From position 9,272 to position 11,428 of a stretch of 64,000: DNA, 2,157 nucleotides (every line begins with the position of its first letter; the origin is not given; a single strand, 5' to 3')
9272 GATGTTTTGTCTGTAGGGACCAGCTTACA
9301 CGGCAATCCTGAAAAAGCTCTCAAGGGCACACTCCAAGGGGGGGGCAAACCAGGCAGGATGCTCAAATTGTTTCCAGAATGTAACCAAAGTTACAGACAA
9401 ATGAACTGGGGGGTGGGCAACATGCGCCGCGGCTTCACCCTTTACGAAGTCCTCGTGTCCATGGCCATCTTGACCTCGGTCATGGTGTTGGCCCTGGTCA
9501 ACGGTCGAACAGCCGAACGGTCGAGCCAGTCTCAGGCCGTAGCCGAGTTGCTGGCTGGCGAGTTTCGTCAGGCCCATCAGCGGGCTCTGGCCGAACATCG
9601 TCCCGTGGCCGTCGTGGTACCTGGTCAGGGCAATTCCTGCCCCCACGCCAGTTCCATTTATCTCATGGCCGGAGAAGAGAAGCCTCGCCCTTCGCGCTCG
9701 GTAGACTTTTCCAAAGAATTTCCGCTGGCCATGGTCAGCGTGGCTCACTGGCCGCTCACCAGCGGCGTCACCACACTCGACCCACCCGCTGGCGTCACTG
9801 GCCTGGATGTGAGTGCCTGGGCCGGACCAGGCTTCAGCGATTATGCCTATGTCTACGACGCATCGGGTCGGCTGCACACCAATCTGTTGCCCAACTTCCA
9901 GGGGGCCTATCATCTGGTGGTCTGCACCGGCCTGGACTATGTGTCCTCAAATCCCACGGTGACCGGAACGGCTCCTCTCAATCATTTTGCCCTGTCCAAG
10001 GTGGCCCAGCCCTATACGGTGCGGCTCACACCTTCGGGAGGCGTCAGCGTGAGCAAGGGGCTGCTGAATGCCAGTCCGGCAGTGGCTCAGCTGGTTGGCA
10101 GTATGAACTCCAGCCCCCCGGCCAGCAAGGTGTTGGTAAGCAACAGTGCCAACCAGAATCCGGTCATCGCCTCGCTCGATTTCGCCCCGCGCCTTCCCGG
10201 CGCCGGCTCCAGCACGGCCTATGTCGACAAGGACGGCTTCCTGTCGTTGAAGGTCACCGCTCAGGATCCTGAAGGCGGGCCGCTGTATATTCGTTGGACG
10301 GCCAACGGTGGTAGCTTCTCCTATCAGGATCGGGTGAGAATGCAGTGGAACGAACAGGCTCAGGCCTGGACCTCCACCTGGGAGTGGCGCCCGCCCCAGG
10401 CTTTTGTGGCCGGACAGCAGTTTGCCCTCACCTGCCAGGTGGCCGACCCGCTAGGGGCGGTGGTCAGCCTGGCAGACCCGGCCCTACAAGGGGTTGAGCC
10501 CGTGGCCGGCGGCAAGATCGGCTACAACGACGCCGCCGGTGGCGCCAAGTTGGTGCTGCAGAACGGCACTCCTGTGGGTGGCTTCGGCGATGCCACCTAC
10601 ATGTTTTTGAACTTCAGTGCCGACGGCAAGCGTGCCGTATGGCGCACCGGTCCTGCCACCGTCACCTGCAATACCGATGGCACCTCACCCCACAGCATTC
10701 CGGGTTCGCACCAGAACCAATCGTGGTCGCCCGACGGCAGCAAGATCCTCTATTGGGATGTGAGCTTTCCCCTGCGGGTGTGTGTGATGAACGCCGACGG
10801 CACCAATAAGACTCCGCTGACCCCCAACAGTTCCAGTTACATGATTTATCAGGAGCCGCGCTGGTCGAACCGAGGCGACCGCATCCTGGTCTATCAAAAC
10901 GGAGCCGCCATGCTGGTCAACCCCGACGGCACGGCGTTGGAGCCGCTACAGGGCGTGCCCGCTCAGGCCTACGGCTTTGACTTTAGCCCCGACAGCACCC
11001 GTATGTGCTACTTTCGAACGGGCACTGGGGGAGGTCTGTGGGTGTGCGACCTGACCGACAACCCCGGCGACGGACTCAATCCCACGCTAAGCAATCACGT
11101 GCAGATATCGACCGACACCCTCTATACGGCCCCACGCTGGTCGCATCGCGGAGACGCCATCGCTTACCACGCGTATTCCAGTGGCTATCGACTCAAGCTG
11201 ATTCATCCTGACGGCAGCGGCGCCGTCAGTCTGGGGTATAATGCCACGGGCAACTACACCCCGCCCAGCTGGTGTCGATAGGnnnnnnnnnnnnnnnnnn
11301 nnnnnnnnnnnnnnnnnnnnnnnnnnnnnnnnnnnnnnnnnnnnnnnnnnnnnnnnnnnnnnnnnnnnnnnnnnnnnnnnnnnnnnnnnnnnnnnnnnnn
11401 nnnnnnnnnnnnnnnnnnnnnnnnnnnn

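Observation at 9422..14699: Translationally coupled four-gene pseudopilin operon led by a 619-aa pseudopilin with a beta-propeller, next to a lone GspF/PilC platform gene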

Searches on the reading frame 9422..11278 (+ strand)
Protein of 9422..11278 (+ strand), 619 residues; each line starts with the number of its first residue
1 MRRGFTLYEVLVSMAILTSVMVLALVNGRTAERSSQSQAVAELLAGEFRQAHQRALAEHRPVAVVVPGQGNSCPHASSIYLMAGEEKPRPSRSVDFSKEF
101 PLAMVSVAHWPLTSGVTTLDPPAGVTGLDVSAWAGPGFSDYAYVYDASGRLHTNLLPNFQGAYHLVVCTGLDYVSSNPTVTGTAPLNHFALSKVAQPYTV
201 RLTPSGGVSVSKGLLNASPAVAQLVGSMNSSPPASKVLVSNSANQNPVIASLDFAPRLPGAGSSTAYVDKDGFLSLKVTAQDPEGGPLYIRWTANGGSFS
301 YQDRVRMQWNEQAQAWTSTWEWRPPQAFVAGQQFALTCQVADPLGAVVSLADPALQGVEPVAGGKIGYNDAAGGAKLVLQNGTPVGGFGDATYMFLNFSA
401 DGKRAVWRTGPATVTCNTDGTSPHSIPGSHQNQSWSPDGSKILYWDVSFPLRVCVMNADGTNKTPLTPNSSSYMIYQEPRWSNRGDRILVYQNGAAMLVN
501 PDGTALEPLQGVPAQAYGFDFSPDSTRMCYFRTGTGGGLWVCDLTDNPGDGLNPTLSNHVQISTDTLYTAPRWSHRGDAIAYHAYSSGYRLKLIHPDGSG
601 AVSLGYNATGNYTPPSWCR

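Call 7: search_protein_families(library=pfam, proteins=[window:9422-11278:+], max_evalue=1)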
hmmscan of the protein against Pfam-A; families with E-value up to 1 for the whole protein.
window:9422-11278:+ (619 aa): 5 families
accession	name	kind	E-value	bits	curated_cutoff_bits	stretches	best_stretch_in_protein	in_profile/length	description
PF07963.17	N_methyl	-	0.00018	21.4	21.2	1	2-25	4-27/27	Prokaryotic N-terminal methylation motif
PF07676.18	PD40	-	0.00039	20.7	20.9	0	434-444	15-25/38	WD40-like Beta Propeller Repeat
PF25174.1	Beta-prop_THOC3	-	0.025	14.1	305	1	425-528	86-186/272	THOC3 beta-propeller domain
PF11412.14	DsbD_N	-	0.058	13.9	25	1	278-329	13-63/119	Thiol:disulfide interchange protein DsbD, N-terminal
PF23960.2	DUF7289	-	0.14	12.1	27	1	10-58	16-64/238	Family of unknown function (DUF7289)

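Call 8: search_protein_families(library=ncbifam, proteins=[window:9422-11278:+], max_evalue=1)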
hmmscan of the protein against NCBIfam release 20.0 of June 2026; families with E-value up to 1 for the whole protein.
window:9422-11278:+ (619 aa): 13 families
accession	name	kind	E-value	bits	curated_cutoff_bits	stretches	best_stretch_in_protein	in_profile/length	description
TIGR02800.1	propeller_TolB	equivalog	1.7e-05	24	343.15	1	433-547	284-399/418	Tol-Pal system beta propeller repeat protein TolB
TIGR02596.1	TIGR02596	subfamily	2.3e-05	24.5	70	1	5-64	1-60/196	Verru_Chthon cassette protein D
NF053518.1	DipepPtdsDpp5Prph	equivalog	2.5e-05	23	900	1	433-531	17-123/655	dipeptidyl-peptidase Dpp5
NF040982.1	ComGD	equivalog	2.8e-05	24.6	70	1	3-69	2-68/139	competence type IV pilus minor pilin ComGD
TIGR02532.1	IV_pilin_GFxxxE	domain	4.7e-05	23.1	16.3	1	2-25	1-24/24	prepilin-type N-terminal cleavage/methylation domain-containing protein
TIGR01708.2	typeII_sec_gspH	equivalog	7e-05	22.9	80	1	3-69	2-68/169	type II secretion system minor pseudopilin GspH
NF041013.1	T4P_ComGE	equivalog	0.0026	17.8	49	1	3-30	4-31/83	competence type IV pilus minor pilin ComGE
TIGR02599.1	TIGR02599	subfamily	0.0034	16.7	256.5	1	4-52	1-46/361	Verru_Chthon cassette protein C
TIGR01707.1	gspI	equivalog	0.0049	17.3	44.35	1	4-35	1-31/101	type II secretion system minor pseudopilin GspI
TIGR02523.1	type_IV_pilV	equivalog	0.03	14.8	52.2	1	3-45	2-47/139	type IV pilus modification protein PilV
NF002183.0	PRK01029.1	equivalog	0.091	11.8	405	0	433-495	332-391/429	Tol-Pal system protein TolB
NF007848.0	PRK10557.1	equivalog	0.16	11.2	120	1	2-25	10-32/192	prepilin peptidase-dependent protein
NF041609.1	esterase_EstP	equivalog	0.23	9.7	1000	1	294-332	340-375/642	esterase EstP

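Call 9: find_homologous_proteins(query=window:9422-11278:+)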
Query window:9422-11278:+ (619 aa): 84 proteins with E <= 0.001 among 8000 candidates.
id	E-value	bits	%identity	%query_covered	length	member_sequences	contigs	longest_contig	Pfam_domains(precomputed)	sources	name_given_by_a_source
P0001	0.0e+0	1297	90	100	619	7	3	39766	-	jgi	-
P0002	2.4e-289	980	70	100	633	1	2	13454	-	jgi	-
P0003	3.8e-255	867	61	100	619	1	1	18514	-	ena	-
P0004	1.5e-150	521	44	100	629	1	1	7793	PF07963.18,PF26549.1,PF07676.19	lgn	-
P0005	7.4e-62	228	33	90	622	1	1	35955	PF26549.1,PF00930.28,PF12019.14,PF07676.19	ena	-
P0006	1.4e-56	211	32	82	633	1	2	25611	PF26549.1,PF00930.28,PF26550.2,PF07676.19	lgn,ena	-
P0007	2.1e-54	204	30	98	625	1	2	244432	PF26549.1,PF12019.14,PF07676.19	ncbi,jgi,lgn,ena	jgi:prepilin-type N-terminal cleavage/methylation domain-containing protein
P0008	3.2e-53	200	28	90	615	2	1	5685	PF26549.1,PF12019.14,PF07676.19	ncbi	-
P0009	1.5e-50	191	31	97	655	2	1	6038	-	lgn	-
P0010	5.0e-50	189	29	82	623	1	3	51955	PF26549.1,PF00930.28,PF14583.13,PF26550.2,PF07676.19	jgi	jgi:TolB protein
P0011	6.4e-50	189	32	81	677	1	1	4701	PF26549.1,PF26550.2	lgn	-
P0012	7.9e-48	182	27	95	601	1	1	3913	PF26549.1,PF12019.14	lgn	-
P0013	3.3e-47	180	29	89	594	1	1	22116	PF12019.14,PF23381.2,PF07676.19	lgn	-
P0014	5.3e-45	172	31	68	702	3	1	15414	PF26549.1,PF07676.19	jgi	-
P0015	6.8e-44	169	30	97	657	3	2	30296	PF07963.18,PF26549.1,PF07676.19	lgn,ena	-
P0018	2.5e-36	144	28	75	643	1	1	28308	PF07963.18,PF26549.1,PF07676.19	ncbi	-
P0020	1.6e-22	98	27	83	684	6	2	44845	PF26549.1,PF00930.28,PF26550.2,PF07676.19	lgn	-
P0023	6.5e-14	70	30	53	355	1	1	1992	PF26549.1,PF26550.2,PF07676.19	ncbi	ncbi:MAG: hypothetical protein AB1758_34365, partial [Candidatus Eremiobacterota bacterium]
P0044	2.5e-8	51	28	27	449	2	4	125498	PF25174.2,PF26549.1,PF00930.28,PF14583.13,PF04052.19,PF26550.2,PF07676.19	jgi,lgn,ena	-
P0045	2.5e-8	51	27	28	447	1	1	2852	PF25174.2,PF26549.1,PF00930.28,PF23381.2,PF14583.13,PF04052.19,PF26550.2,PF07676.19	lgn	-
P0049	1.5e-7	49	28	27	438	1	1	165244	PF25174.2,PF26549.1,PF00930.28,PF14583.13,PF04052.19,PF26550.2,PF07676.19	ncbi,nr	ncbi:MAG TPA: Tol-Pal system beta propeller repeat protein TolB [Sphingobium sp.]|nr:Tol-Pal system 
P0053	3.3e-7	48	25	27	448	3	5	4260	PF25174.2,PF26549.1,PF00930.28,PF14583.13,PF04052.19,PF26550.2,PF07676.19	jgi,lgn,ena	-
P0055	5.2e-7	47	29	27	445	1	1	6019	PF25174.2,PF26549.1,PF00930.28,PF23381.2,PF14583.13,PF04052.19,PF26550.2,PF07676.19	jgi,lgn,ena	-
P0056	6.7e-7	47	27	27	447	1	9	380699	PF25174.2,PF26549.1,PF00930.28,PF23381.2,PF14583.13,PF04052.19,PF26550.2,PF07676.19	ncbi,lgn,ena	-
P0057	2.1e-6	45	28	27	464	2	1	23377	PF26549.1,PF00930.28,PF14583.13,PF04052.19,PF26550.2,PF07676.19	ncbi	-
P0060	3.1e-6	44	28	27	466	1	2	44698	PF26549.1,PF00930.28,PF14583.13,PF04052.19,PF26550.2,PF07676.19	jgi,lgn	-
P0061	4.6e-6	44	29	27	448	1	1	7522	PF25174.2,PF26549.1,PF00930.28,PF14583.13,PF04052.19,PF26550.2,PF07676.19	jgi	-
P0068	2.2e-5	42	27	27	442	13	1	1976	PF26549.1,PF00930.28,PF04052.19,PF26550.2,PF07676.19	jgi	jgi:TolB protein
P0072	9.1e-5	40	33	23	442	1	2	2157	PF26549.1,PF00930.28,PF04052.19,PF26550.2,PF07676.19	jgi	jgi:TolB protein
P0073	9.5e-5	40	27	27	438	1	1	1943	PF26549.1,PF00930.28,PF04052.19,PF26550.2,PF19283.5,PF07676.19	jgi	jgi:TolB protein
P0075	1.4e-4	39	32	29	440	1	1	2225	PF26549.1,PF00930.28,PF04052.19,PF26550.2,PF07676.19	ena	-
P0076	1.5e-4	39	27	26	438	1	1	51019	PF26549.1,PF00930.28,PF04052.19,PF26550.2,PF19283.5,PF07676.19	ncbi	-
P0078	4.1e-4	37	31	29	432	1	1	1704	PF26549.1,PF00930.28,PF04052.19,PF26550.2,PF07676.19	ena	-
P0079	4.2e-4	37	31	29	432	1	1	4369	PF26549.1,PF00930.28,PF04052.19,PF26550.2,PF07676.19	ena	-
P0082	8.3e-4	36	29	27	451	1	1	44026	PF26549.1,PF00930.28,PF04052.19,PF26550.2,PF07676.19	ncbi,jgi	jgi:TolB protein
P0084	8.7e-4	36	33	20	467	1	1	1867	PF26549.1,PF00930.28,PF04052.19,PF26550.2,PF07676.19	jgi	jgi:TolB protein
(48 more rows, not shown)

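Call 13: find_related_loci(query=window:9422-11278:+, collection=genome_contigs, flank=10000)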
Query window:9422-11278:+ (619 aa) in genome_contigs; peptide patterns used: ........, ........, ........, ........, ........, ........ (x = any residue, [..] = any of these).
46 stretches matched a pattern, but none encodes a relative of the query by tblastn (E <= 1e-3).

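Call 14: find_encoding_contigs(protein=P0001, flank=10000, max_places=3)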
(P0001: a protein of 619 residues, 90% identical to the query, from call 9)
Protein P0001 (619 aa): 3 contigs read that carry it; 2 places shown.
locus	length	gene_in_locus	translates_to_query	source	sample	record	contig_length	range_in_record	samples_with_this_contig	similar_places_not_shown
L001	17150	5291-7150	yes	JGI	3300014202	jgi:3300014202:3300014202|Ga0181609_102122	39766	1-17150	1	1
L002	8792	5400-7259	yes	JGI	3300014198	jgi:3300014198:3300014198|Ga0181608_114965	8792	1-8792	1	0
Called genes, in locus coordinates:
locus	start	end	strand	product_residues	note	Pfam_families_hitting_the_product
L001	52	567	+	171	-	-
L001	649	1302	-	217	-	-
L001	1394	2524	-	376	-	PF10092:DUF2330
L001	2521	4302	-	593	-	PF06537:DHOR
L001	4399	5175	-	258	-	-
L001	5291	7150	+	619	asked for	-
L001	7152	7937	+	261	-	-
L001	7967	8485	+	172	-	-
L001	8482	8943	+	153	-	-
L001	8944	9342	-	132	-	-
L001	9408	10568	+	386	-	PF00482:T2SSF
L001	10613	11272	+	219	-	-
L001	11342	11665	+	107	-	-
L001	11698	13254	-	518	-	PF01087:GalP_UDP_transf, PF16268:DUF4921 (faint), PF02744:GalP_UDP_tr_C, PF00293:NUDIX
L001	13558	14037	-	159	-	PF08922:DUF1905 (faint)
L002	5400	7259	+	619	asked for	-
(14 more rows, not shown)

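Call 15: find_encoding_contigs(protein=P0007, flank=10000, max_places=3)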
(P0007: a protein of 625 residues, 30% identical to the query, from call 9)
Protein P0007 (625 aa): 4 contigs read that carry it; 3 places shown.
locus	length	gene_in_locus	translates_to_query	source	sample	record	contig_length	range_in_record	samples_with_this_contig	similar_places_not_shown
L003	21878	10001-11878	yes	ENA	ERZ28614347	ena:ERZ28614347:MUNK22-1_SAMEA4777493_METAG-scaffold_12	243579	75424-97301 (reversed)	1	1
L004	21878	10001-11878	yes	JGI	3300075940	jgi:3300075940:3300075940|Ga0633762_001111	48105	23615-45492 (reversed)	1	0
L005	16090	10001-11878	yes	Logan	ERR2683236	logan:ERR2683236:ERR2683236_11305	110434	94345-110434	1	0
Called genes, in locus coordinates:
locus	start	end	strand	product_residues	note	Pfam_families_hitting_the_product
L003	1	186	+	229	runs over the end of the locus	PF00571:CBS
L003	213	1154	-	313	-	PF00535:Glycos_transf_2, PF10111:Glyco_tranf_2_2, PF13641:Glyco_tranf_2_3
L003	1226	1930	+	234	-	PF00023:Ank (faint), PF12796:Ank_2 (weak), PF13606:Ank_3 (faint), PF13637:Ank_4 (faint), PF13857:Ank_5 (faint), PF12796:Ank_2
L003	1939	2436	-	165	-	-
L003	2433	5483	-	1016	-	-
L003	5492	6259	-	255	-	PF07963:N_methyl (weak)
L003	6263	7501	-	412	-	PF00482:T2SSF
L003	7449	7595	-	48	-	-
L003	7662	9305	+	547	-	PF00437:T2SSE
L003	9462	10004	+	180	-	-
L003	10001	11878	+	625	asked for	PF12019:GspH, PF07676:PD40 (faint), PF26549:Tricorn_N (faint)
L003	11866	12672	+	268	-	-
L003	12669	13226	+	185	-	-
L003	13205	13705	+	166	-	-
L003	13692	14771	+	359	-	PF00482:T2SSF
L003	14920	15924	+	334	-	-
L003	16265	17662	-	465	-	PF00206:Lyase_1, PF08328:ASL_C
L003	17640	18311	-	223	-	PF17131:TP_0789-like (weak)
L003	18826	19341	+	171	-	-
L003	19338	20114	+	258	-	PF13098:Thioredoxin_2 (weak)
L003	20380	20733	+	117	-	PF01740:STAS, PF13466:STAS_2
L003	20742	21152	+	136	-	PF13581:HATPase_c_2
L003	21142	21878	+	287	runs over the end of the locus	PF04542:Sigma70_r2, PF04539:Sigma70_r3, PF08281:Sigma70_r4_2 (weak), PF04545:Sigma70_r4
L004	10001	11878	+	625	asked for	PF12019:GspH, PF07676:PD40 (faint), PF26549:Tricorn_N (faint)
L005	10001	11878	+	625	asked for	PF12019:GspH, PF07676:PD40 (faint), PF26549:Tricorn_N (faint)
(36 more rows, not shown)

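Call 19: list_cluster_members(proteins=[P0007, P0008, P0018, P0023])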
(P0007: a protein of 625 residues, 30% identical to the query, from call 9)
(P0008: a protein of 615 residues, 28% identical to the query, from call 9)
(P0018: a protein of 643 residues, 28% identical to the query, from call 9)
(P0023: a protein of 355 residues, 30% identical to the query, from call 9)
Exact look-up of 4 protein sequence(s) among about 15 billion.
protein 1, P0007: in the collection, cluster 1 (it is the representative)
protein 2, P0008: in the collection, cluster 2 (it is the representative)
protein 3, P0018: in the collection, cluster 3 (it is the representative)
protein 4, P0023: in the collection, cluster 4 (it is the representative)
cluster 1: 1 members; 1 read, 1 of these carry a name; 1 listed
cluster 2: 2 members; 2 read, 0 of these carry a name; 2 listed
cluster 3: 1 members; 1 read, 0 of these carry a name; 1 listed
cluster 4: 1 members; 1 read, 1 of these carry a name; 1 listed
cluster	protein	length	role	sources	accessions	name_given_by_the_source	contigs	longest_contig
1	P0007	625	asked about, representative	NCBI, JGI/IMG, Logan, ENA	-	prepilin-type N-terminal cleavage/methylation domain-containing protein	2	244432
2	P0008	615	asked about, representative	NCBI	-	-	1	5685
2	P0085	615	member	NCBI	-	-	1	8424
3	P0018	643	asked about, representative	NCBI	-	-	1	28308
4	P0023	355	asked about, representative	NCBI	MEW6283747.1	MAG: hypothetical protein AB1758_34365, partial [Candidatus Eremiobacterota bacterium]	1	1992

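Call 20: predict_structure(alignment_id=A1)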
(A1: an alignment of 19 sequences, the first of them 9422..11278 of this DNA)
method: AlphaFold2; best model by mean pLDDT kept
length: 619 residues; sequences in the alignment: 19
mean_pLDDT: 86.6   pTM: 0.60
mean pLDDT of the five models: 86.6, 86.1, 85.5, 85.0, 82.9
residues with pLDDT >= 90: 334; 70-90: 217; 50-70: 53; < 50: 15
segments of 3 or more residues with pLDDT < 50: 1-3, 122-125, 241-244
pLDDT, mean of each block of 10 residues (from residue 1): 55 67 53 73 95 86 92 93 79 87 92 84 61 82 91 88 93 84 75 93 92 91 81 82 67 80 76 93 79 94 88 88 88 92 81 87 86 90 84 92 91 90 92 94 93 95 94 92 94 94 93 95 96 92 91 95 94 92 89 94 87 90
secondary structure, 60 per line:
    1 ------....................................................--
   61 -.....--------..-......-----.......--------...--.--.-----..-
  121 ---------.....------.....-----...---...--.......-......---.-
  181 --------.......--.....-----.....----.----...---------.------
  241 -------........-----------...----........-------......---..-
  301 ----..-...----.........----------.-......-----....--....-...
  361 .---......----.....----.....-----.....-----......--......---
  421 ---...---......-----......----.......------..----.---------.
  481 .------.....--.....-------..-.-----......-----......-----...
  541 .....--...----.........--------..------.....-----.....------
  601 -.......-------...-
elements in order: H7-58 E62-66 E78-83 E89-95 E104-106 H130-134 E141-145 E151-153 E157-159 E162-168 E170-175 E189-195 E198-202 E208-212 E222-224 E248-255 E267-269 E274-281 E289-294 E308-310 E315-323 E336-341 E347-350 H353-356 E358-361 E365-370 E375-379 E384-388 E394-398 E404-409 E412-417 E424-426 E430-435 E441-446 E451-457 E488-492 E495-499 E516-521 E527-532 E538-545 E555-563 E580-584 E590-594 E602-608 E616-618

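Call 22: fold_search(model_id=the predicted structure, library=pdb)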
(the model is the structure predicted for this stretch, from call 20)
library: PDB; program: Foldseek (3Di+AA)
matches with E <= 10: 1935; with E <= 0.001: 441
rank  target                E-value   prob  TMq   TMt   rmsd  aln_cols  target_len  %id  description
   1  2ivz_C                2.9e-12  1.00  0.35  0.54   7.9       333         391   18  Structure of TolB in complex with a peptide of the colicin E9 T- domain (released 2006-08-16)
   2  1c5k                  6.0e-12  1.00  0.36  0.54   8.0       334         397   18  THE STRUCTURE OF TOLB, AN ESSENTIAL COMPONENT OF THE TOL-DEPENDENT TRANSLOCATION SYSTEM AND ITS INTERACTIONS WITH THE TR (released 2000-12-06)
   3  4jml_A                8.2e-12  1.00  0.36  0.55   7.9       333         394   19  Crystal structure of the TolB(P201C)-ColicinE9 TBE peptide(A33C) complex. (released 2013-07-17)
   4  2ivz_A                1.2e-11  1.00  0.36  0.55   7.8       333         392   18  Structure of TolB in complex with a peptide of the colicin E9 T- domain (released 2006-08-16)
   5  1crz                  1.6e-11  1.00  0.34  0.51   8.0       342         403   18  CRYSTAL STRUCTURE OF THE E. COLI TOLB PROTEIN (released 2000-08-16)
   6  7mx5_B                4.1e-11  1.00  0.35  0.52   8.5       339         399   13  Crystal structure of TolB from Acinetobacter baumannii (released 2021-05-26)
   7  2ivz_D                4.3e-11  1.00  0.36  0.56   7.7       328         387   17  Structure of TolB in complex with a peptide of the colicin E9 T- domain (released 2006-08-16)
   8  2w8b_B                4.6e-11  1.00  0.36  0.53   7.4       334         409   17  Crystal structure of processed TolB in complex with Pal (released 2009-02-17)
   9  2hqs_A                5.1e-11  1.00  0.35  0.52   7.6       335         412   16  Crystal structure of TolB/Pal complex (released 2007-04-03)
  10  7mx5_A                1.1e-10  1.00  0.35  0.51   8.3       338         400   14  Crystal structure of TolB from Acinetobacter baumannii (released 2021-05-26)
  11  4r40_C                1.1e-10  1.00  0.35  0.51   8.6       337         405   17  Crystal Structure of TolB/Pal complex from Yersinia pestis. (released 2014-09-03)
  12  9bfp_A                1.2e-10  1.00  0.30  0.20  23.8       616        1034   10  Cryo-EM structure of Sevenless extracellular domain (monomer) (released 2025-01-29)
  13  3iax_A                1.3e-10  1.00  0.36  0.54   7.6       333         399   17  The crystal structure of the TolB box of Colicin A in complex with TolB reveals important differences in the recruitme (released 2009-10-13)
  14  8jxi_A                1.7e-10  1.00  0.31  0.17  24.7       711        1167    9  rat megalin RAP complex wingB (released 2024-06-19)
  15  2hqs_B                2.0e-10  1.00  0.35  0.52   7.6       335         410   17  Crystal structure of TolB/Pal complex (released 2007-04-03)
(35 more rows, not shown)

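Call 23: find_encoding_contigs(protein=P0005, flank=10000, max_places=1)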
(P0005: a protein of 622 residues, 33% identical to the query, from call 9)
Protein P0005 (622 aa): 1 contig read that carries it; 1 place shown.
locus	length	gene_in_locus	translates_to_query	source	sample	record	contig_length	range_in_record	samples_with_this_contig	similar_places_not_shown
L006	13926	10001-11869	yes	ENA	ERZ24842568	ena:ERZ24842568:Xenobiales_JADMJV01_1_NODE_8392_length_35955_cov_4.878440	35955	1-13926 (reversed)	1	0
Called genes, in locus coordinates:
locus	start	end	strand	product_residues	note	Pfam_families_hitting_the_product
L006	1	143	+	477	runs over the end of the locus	PF21085:CusS, PF00512:HisKA, PF02518:HATPase_c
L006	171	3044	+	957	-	PF10070:DabA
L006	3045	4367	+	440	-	PF00662:Proton_antipo_N, PF00361:Proton_antipo_M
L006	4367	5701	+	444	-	PF00361:Proton_antipo_M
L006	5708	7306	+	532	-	PF00916:Sulfate_transp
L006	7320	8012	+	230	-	PF00072:Response_reg, PF00486:Trans_reg_C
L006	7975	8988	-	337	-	PF00990:GGDEF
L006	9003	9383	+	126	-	-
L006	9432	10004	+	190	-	-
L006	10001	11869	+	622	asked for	PF12019:GspH (weak), PF07676:PD40 (faint), PF26549:Tricorn_N (faint), PF00930:DPPIV_N (faint)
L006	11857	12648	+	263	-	-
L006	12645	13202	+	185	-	-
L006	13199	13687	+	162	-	-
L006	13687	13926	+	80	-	?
